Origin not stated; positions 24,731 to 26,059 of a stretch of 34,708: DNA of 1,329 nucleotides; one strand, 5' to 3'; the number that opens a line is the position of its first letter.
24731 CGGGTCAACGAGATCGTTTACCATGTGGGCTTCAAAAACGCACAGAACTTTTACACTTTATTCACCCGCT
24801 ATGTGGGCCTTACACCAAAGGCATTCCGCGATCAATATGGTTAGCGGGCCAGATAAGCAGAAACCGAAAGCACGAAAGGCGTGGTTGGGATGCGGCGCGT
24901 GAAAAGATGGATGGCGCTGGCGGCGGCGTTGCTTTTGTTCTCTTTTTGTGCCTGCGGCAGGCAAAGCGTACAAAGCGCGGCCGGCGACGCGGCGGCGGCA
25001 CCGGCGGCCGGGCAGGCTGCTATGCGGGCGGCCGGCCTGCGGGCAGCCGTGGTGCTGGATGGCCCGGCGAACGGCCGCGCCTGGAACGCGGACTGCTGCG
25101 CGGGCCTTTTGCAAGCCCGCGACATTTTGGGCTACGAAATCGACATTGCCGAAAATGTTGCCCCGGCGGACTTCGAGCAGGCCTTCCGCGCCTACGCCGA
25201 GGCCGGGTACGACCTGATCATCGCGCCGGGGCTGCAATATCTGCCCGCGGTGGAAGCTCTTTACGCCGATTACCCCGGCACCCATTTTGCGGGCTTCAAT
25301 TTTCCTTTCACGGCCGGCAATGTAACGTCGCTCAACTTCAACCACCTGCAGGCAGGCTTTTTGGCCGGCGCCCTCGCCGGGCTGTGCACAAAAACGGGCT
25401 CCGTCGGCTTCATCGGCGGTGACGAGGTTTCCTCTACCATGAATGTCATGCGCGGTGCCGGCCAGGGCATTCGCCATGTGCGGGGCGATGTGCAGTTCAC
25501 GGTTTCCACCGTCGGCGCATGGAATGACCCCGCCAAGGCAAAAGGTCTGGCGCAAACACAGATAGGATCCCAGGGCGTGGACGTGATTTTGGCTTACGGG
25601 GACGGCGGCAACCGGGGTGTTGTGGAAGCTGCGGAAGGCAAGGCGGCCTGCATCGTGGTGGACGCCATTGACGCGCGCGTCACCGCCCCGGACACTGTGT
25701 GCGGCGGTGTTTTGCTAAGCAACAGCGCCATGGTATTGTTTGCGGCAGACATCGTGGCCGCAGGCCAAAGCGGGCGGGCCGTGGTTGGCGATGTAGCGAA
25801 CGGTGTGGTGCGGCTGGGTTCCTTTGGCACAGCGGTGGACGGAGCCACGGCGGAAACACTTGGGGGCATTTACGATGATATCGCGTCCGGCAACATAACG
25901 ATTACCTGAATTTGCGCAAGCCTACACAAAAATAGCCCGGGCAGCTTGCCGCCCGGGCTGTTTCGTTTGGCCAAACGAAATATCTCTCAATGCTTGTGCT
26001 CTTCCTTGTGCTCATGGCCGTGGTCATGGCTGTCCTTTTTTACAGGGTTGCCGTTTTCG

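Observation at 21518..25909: YesM/YesN-type two-component system followed by a BMP-family lipoprotein: a candidate three-component (binding-protein-assisted) sensing system with a non-canonical partner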

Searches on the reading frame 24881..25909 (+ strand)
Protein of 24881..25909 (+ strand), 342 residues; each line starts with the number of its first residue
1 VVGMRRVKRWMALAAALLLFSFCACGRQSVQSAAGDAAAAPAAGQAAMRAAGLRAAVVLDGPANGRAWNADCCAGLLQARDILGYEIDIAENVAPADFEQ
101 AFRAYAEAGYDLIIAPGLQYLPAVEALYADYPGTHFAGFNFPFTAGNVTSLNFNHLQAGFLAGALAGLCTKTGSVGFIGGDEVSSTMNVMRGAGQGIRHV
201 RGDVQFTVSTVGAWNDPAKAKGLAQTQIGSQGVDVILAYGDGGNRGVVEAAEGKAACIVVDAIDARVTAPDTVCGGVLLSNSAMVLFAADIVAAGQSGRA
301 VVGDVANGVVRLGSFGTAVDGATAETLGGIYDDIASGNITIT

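Call 3: search_protein_families(library=pfam, proteins=[window:24881-25909:+])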
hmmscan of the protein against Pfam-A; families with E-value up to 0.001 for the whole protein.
window:24881-25909:+ (342 aa): 1 family
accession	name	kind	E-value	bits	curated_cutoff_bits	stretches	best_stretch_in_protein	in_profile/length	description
PF02608.20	Bmp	-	3.2e-33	115.5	24.1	1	54-313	3-269/301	ABC transporter substrate-binding protein PnrA-like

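Call 10: search_protein_families(library=ncbifam, proteins=[window:24881-25909:+], max_evalue=0.001)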
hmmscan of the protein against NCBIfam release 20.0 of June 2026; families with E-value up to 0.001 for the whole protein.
window:24881-25909:+ (342 aa): 1 family
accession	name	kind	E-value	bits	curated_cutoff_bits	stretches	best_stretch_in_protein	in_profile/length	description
NF047927.1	ABC_BMP_B6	equivalog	4.8e-16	58.8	400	1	66-341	16-299/314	putative B6 ABC transporter substrate-binding protein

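Call 12: find_homologous_proteins(query=window:24881-25909:+)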
Query window:24881-25909:+ (342 aa): 85 proteins with E <= 0.001 among 8000 candidates.
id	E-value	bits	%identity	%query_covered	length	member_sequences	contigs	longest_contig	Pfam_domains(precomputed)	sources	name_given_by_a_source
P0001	3.6e-214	728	100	99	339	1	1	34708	PF02608.21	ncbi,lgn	-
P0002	1.1e-28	119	35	80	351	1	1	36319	PF13407.13,PF02608.21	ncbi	-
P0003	3.8e-27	114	30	94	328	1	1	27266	PF02608.21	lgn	-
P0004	5.4e-26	110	32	72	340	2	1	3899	PF02608.21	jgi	jgi:basic membrane protein A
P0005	4.9e-25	107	33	82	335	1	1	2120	PF02608.21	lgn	-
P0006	1.5e-23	102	30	93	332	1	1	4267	PF02608.21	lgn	-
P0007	2.2e-23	101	32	81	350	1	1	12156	PF02608.21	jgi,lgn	jgi:basic membrane protein A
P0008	6.9e-23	100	32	73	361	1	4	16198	PF02608.21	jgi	jgi:basic membrane protein A and related proteins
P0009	7.6e-22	96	31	76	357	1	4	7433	PF13407.13,PF02608.21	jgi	-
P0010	4.4e-21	94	33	61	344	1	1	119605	PF13407.13,PF02608.21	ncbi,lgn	-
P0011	1.6e-20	92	34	61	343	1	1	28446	PF13407.13,PF02608.21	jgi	jgi:basic membrane protein A and related proteins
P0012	8.4e-20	89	37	39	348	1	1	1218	PF02608.21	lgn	-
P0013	1.4e-19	89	38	49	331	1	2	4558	PF02608.21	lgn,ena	-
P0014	8.4e-19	86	32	60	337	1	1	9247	PF02608.21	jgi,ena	-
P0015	1.3e-18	85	30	85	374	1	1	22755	PF02608.21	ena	-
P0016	2.9e-18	84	30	82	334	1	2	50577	PF02608.21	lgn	-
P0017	1.1e-17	82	35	56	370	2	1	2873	PF02608.21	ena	-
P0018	3.8e-17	81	33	70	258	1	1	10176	PF02608.21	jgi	jgi:basic membrane protein A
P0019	3.9e-17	81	34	75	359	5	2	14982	PF02608.21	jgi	jgi:basic membrane protein A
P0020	5.0e-17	80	32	96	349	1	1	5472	PF02608.21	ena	-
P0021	5.2e-17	80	33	59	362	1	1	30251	PF13407.13,PF02608.21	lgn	-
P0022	7.5e-17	80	30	76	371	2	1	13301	PF02608.21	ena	-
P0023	3.0e-16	78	31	66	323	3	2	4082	PF02608.21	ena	-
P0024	1.1e-15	76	35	54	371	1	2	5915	PF02608.21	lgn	-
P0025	2.1e-15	75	32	56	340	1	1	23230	PF02608.21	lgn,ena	-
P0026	2.6e-15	75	33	61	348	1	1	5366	PF02608.21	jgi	jgi:basic membrane protein A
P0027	3.0e-15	74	28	75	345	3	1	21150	PF02608.21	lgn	-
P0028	5.2e-15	74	31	56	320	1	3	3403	PF13407.13,PF02608.21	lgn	-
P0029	6.1e-15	73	35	47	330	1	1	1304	PF02608.21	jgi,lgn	-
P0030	1.1e-14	73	31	60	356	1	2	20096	PF02608.21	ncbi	-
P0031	1.8e-14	72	31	81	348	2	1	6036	PF02608.21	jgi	-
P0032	2.5e-14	71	30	80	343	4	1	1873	PF02608.21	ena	-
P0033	2.7e-14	71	27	69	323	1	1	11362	PF02608.21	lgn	-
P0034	1.1e-13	69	27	81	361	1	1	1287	PF02608.21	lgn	-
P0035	1.1e-13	69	31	50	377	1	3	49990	PF02608.21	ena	-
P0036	1.2e-13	69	32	65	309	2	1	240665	PF02608.21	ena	-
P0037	1.3e-13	69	31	79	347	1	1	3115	PF02608.21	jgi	jgi:basic membrane protein A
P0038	3.2e-13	68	31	55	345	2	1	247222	PF02608.21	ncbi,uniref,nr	ncbi:BMP family ABC transporter substrate-binding protein [Streptomyces sp. PH10-H1]|uniref:BMP fami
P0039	4.3e-13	67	30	66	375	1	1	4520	PF02608.21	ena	-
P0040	5.0e-13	67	30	50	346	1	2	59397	PF02608.21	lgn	-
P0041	6.4e-13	67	28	73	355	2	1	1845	PF02608.21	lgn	-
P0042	9.1e-13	66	25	73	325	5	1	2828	PF02608.21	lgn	-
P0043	1.4e-12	66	29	50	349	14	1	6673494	PF02608.21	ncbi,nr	ncbi:basic membrane protein A [Streptomyces sp. SPB162]|nr:basic membrane protein A [Streptomyces sp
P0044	5.8e-12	64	36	35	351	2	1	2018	PF02608.21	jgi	jgi:basic membrane protein A and related proteins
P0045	1.3e-11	62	27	95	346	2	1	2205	PF02608.21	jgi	jgi:basic membrane protein A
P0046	1.4e-11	62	27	87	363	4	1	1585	PF02608.21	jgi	jgi:basic membrane protein A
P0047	1.9e-11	62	29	58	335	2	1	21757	PF13407.13,PF02608.21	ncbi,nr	ncbi:MAG: BMP family ABC transporter substrate-binding protein [Desulfopila sp.]|nr:BMP family ABC t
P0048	2.4e-11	62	34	44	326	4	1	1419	PF13407.13,PF02608.21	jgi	jgi:basic membrane protein A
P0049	2.7e-11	61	32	55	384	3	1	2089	PF02608.21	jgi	jgi:basic membrane protein A and related proteins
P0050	2.8e-11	61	29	81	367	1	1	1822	PF02608.21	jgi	jgi:basic membrane protein A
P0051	3.2e-11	61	31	60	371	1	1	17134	PF02608.21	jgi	jgi:basic membrane protein A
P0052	7.9e-11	60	30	54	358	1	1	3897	PF02608.21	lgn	-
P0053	1.5e-10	59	32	54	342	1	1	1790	PF02608.21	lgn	-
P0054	1.7e-10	59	31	67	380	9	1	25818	PF02608.21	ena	-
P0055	2.1e-10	59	31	50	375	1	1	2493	PF02608.21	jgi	jgi:basic membrane protein A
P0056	5.5e-10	57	30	79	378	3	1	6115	PF02608.21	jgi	jgi:basic membrane protein A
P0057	9.0e-10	56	30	79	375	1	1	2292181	PF02608.21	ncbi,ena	-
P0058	1.1e-9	56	28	97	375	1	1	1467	PF02608.21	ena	-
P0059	1.3e-9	56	27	72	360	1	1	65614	PF02608.21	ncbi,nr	ncbi:BMP family ABC transporter substrate-binding protein [Bacillus pseudomycoides]|nr:BMP family AB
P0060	1.3e-9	56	30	83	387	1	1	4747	PF02608.21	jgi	jgi:basic membrane protein A and related proteins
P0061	1.5e-9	56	30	60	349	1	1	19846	PF02608.21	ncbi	-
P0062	2.1e-9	55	31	55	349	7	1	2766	PF02608.21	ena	-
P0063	4.0e-9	54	26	73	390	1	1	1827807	PF02608.21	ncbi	ncbi:MAG: BMP family protein [Anaerolineae bacterium]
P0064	4.7e-9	54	28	73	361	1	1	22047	PF02608.21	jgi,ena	-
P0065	5.6e-9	54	33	52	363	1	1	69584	PF02608.21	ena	-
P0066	2.3e-8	52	29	85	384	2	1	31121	PF02608.21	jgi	jgi:basic membrane protein A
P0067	2.7e-8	52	27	80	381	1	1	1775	PF02608.21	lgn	-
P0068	4.2e-8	51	31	51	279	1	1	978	PF02608.21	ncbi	-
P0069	5.8e-8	50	32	56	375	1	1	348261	PF02608.21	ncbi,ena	-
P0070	6.9e-8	50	26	73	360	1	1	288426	PF02608.21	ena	-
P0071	1.7e-7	49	26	59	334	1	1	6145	PF13407.13,PF02608.21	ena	-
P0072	3.0e-7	48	27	54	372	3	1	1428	PF02608.21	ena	-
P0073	7.6e-7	47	29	54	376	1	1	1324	PF02608.21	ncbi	-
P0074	1.2e-6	46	28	74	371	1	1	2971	PF13407.13,PF02608.21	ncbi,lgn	ncbi:MAG: BMP family ABC transporter substrate-binding protein [Smithella sp.]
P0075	1.3e-6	46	28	57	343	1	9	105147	PF02608.21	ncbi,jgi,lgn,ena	-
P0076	3.4e-6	45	30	55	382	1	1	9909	PF02608.21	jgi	-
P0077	3.8e-6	45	29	79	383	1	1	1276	PF02608.21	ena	-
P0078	5.1e-6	44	31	60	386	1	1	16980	PF02608.21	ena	-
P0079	1.7e-5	42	27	54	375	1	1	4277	PF02608.21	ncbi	-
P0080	9.2e-5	40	30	43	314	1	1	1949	PF00440.30,PF02608.21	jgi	-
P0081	9.3e-5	40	29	54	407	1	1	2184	PF13407.13,PF02608.21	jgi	jgi:basic membrane protein A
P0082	3.2e-4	38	30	66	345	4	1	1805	PF02608.21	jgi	jgi:basic membrane protein A and related proteins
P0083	5.0e-4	38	23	87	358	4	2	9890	PF13407.13,PF02608.21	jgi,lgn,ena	-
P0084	5.6e-4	37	25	70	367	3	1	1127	PF02608.21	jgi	jgi:basic membrane protein A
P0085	6.1e-4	37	32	37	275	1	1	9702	PF02608.21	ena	-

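Call 13: find_encoding_contigs(protein=P0001, flank=10000, max_places=3)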
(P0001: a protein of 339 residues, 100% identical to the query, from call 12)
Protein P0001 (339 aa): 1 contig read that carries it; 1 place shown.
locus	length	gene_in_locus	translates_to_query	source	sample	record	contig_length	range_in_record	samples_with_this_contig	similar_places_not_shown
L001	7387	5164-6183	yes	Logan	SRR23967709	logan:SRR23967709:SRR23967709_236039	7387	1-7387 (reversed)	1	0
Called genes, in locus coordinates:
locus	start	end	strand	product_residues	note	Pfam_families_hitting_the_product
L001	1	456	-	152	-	?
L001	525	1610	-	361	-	PF00532:Peripla_BP_1, PF13407:Peripla_BP_4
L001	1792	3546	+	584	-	PF00672:HAMP, PF06580:His_kinase, PF02518:HATPase_c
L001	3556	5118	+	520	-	PF00072:Response_reg, PF12833:HTH_18, PF00165:HTH_AraC (weak)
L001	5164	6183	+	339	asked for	PF02608:Bmp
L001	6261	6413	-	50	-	-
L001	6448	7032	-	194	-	-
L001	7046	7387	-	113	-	?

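Call 14: find_encoding_contigs(protein=P0002, flank=10000, max_places=3)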
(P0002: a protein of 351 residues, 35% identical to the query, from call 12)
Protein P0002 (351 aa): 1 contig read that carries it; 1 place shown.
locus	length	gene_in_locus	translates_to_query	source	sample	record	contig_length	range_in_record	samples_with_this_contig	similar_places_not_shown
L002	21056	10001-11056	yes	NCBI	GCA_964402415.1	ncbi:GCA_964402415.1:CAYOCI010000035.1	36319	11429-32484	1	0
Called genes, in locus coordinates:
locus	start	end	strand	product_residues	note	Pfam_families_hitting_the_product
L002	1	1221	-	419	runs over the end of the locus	PF05977:MFS_3, PF07690:MFS_1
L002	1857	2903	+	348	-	PF03747:ADP_ribosyl_GH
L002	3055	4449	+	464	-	PF01546:Peptidase_M20, PF07687:M20_dimer (faint)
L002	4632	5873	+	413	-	PF04389:Peptidase_M28, PF01546:Peptidase_M20, PF07687:M20_dimer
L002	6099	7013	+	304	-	PF00294:PfkB, PF08543:Phos_pyr_kin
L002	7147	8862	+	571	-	PF01979:Amidohydro_1, PF07969:Amidohydro_3 (weak), PF13382:Adenine_deam_C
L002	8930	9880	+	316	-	PF01156:IU_nuc_hydro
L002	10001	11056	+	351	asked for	PF02608:Bmp, PF13407:Peripla_BP_4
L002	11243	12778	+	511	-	PF00005:ABC_tran, PF13304:AAA_21 (faint), PF00005:ABC_tran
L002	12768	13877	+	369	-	PF02653:BPD_transp_2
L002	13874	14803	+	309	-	PF02653:BPD_transp_2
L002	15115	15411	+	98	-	PF03960:ArsC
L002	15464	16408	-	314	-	-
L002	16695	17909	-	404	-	PF13529:Peptidase_C39_2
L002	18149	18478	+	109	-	-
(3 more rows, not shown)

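Call 15: find_encoding_contigs(protein=P0003, flank=10000, max_places=3)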
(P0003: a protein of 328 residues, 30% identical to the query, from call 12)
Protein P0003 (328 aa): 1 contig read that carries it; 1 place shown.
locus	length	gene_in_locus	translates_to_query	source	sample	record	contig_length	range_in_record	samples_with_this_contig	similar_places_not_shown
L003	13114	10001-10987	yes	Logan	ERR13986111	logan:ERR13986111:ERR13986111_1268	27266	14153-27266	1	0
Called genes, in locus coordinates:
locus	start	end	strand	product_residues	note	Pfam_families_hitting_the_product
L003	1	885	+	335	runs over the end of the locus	PF02608:Bmp, PF13407:Peripla_BP_4 (weak)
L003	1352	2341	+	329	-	PF02608:Bmp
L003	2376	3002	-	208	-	PF00027:cNMP_binding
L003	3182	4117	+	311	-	PF01795:Methyltransf_5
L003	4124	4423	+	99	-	-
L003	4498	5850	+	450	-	PF01938:TRAM (faint), PF05958:tRNA_U5-meth_tr, PF09445:Methyltransf_15 (faint), PF13847:Methyltransf_31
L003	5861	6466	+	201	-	PF02660:G3P_acyltransf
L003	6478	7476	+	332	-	PF01210:NAD_Gly3P_dh_N, PF02558:ApbA (weak), PF03446:NAD_binding_2 (weak), PF03807:F420_oxidored (weak), PF07479:NAD_Gly3P_dh_C, PF20618:GPD_NAD_C_bact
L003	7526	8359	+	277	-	PF00140:Sigma70_r1_2 (weak), PF04539:Sigma70_r3 (faint), PF04542:Sigma70_r2, PF04545:Sigma70_r4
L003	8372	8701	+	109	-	PF01740:STAS, PF13466:STAS_2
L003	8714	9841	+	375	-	PF00712:DNA_pol3_beta, PF02767:DNA_pol3_beta_2, PF02768:DNA_pol3_beta_3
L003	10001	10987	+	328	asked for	PF02608:Bmp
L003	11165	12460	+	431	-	PF01029:NusB, PF17125:Methyltr_RsmF_N (weak), PF22458:RsmF-B_ferredox, PF01189:Methyltr_RsmB-F, PF13847:Methyltransf_31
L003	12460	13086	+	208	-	PF01135:PCMT, PF01596:Methyltransf_3, PF13847:Methyltransf_31, PF13578:Methyltransf_24, PF13649:Methyltransf_25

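Call 23: search_solved_structures(query=window:24890-25909:+, max_evalue=0.01, show_alignments=2)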
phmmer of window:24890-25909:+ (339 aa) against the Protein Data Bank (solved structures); distinct sequences matched with E-value up to 0.01: 14.
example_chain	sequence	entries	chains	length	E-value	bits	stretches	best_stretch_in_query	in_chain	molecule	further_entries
7x0r_A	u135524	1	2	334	5.6e-20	75.1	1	55-279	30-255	Lbp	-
2hqb_A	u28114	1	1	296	3.5e-17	65.9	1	54-323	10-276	Transcriptional activator of comK gene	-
3s99_A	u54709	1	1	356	8.4e-15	58.1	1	37-276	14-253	Basic membrane lipoprotein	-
6pi5_A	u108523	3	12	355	4e-13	52.6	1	49-317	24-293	Atrazine periplasmic binding protein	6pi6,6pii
9q1u_A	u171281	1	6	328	1.8e-12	50.4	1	46-273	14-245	Basic membrane protein A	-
2fqw_A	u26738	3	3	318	2.4e-10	43.5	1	91-251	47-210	Membrane lipoprotein tmpC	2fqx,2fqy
4p98_A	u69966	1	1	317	5.7e-10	42.2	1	31-259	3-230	Extracellular solute-binding protein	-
6yab_AAA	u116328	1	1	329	7.6e-10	41.8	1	87-248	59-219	Lipoprotein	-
6yab_DDD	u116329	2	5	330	7.6e-10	41.8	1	86-248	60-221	Lipoprotein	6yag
6ya3_C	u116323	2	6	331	7.7e-10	41.8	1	86-248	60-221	Lipoprotein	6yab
6y9u_A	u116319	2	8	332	7.7e-10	41.8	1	86-248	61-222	Lipoprotein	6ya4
6shu_A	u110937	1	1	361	7e-09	38.6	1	144-270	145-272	Basic membrane protein D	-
4ycs_A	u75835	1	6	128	4.6e-08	35.9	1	55-166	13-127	Uncharacterized protein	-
4iil_A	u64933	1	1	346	8e-06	28.6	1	99-273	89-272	Membrane lipoprotein TpN38(b)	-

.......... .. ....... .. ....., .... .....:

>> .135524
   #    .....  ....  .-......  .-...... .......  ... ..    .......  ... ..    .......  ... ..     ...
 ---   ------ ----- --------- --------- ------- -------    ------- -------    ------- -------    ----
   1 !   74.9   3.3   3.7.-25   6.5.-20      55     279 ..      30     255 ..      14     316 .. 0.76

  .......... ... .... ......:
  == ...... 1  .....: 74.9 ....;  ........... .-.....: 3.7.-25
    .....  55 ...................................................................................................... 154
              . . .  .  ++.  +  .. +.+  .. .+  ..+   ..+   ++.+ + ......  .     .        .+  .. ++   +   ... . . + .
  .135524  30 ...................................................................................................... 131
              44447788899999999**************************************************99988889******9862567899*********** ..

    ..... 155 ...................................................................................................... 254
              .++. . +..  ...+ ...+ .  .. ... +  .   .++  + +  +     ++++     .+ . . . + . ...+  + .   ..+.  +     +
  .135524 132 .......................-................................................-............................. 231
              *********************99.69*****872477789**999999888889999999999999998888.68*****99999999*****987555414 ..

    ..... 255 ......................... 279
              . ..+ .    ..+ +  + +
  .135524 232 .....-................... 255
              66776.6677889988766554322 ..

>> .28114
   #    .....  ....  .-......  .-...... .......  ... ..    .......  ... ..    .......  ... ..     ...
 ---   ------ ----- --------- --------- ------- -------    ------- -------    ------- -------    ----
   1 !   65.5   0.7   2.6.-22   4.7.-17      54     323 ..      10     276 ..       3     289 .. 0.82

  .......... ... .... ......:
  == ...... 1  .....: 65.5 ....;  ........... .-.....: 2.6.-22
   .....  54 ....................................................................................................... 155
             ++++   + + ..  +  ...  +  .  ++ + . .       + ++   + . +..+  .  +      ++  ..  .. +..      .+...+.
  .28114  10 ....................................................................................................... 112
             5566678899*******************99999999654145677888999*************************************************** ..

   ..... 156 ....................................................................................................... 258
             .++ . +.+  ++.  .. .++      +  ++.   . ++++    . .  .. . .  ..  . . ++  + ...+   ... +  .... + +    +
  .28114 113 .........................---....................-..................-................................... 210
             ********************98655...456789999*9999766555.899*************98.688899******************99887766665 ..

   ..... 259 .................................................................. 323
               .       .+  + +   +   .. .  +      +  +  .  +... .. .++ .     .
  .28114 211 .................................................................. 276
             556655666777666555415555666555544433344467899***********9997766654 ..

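Call 45: find_encoding_contigs(protein=P0006, flank=8000, max_places=2)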
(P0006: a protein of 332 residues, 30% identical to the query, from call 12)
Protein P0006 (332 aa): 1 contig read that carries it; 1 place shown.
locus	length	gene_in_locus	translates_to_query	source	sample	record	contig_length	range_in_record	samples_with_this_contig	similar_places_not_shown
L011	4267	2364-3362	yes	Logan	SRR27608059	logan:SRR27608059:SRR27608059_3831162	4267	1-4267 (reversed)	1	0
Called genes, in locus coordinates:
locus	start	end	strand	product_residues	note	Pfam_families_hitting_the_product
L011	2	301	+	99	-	?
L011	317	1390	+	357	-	PF02653:BPD_transp_2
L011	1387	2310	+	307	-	PF02653:BPD_transp_2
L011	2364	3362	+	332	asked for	PF02608:Bmp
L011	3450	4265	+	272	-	?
